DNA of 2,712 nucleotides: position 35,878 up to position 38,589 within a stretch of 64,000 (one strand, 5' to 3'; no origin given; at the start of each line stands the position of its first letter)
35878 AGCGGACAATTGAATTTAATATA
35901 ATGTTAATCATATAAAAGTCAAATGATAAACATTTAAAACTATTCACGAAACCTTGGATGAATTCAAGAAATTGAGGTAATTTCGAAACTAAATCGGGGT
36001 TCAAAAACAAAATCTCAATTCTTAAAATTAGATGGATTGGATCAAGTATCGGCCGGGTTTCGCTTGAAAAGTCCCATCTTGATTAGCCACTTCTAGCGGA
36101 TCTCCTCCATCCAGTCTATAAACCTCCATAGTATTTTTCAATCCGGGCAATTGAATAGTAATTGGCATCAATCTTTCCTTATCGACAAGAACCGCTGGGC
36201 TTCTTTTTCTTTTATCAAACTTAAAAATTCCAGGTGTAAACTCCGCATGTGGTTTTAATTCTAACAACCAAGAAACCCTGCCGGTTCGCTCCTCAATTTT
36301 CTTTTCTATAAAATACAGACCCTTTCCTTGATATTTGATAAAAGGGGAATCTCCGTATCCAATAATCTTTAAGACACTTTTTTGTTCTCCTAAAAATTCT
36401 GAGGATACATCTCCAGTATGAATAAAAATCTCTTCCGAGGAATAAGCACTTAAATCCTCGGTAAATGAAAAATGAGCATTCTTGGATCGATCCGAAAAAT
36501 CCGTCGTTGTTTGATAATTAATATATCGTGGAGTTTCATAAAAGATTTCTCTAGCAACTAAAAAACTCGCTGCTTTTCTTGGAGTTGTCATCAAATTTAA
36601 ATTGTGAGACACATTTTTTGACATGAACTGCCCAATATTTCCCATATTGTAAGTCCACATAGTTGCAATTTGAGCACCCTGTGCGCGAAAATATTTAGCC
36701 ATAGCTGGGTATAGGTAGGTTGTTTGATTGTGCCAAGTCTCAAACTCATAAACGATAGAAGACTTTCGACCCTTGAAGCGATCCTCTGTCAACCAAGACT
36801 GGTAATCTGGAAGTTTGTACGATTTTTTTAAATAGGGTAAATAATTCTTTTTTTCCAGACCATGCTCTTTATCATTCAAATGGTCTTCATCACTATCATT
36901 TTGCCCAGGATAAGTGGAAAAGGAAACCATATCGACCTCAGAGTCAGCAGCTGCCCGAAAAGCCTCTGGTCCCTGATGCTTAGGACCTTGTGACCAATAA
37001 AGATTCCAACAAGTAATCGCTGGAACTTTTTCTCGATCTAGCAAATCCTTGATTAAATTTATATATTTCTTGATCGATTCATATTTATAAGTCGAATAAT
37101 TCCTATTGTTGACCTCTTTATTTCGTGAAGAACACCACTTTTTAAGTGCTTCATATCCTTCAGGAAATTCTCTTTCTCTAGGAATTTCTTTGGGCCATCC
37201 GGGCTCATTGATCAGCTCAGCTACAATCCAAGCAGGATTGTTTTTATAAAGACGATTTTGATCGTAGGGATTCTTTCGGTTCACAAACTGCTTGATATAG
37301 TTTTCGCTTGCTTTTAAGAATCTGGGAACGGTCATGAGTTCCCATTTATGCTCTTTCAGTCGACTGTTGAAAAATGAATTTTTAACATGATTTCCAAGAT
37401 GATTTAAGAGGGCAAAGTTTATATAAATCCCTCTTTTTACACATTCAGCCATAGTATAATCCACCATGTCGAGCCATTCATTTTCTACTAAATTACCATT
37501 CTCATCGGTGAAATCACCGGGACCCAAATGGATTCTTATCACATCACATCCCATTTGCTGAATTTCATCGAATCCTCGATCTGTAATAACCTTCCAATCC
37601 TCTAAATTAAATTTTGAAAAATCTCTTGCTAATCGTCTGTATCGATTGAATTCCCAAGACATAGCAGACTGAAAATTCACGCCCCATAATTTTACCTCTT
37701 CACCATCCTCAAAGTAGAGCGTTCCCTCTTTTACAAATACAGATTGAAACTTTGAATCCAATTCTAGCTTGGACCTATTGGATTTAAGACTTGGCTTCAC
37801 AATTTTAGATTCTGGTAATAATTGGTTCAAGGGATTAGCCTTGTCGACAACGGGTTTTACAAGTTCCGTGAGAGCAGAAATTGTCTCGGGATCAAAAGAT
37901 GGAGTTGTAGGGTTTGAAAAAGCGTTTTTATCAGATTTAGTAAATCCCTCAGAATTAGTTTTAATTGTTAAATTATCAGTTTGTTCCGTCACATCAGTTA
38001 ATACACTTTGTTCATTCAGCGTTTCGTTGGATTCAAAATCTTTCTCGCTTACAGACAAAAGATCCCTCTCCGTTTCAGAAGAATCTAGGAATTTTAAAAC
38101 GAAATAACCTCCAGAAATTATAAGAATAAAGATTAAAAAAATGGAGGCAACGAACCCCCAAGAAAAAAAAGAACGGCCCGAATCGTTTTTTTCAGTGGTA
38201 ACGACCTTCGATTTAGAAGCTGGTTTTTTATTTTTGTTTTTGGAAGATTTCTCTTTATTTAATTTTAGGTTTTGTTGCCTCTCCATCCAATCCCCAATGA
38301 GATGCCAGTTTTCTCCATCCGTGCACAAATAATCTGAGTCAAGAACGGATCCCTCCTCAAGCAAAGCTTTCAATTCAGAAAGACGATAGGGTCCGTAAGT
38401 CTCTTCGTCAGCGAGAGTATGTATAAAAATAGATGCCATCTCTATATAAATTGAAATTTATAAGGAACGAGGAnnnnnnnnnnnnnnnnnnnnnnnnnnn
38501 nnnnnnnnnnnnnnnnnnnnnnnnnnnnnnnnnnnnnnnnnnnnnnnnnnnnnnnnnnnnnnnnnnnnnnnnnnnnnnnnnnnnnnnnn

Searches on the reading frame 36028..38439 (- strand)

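Call 8: search_protein_families(library=pfam, proteins=[window:36028-38439:-], max_evalue=0.001)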
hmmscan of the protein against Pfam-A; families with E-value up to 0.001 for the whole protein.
window:36028-38439:- (803 aa): 0 families

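Call 78: search_protein_families(library=ncbifam, proteins=[window:36028-38439:-], max_evalue=0.01)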
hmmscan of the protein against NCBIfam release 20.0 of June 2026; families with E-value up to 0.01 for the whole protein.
window:36028-38439:- (803 aa): 1 family
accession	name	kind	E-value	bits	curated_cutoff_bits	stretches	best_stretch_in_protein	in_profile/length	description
NF047909.1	CellAnchorMapZStrp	equivalog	0.00017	20.5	700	1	58-163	124-234/474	cell division site-positioning protein MapZ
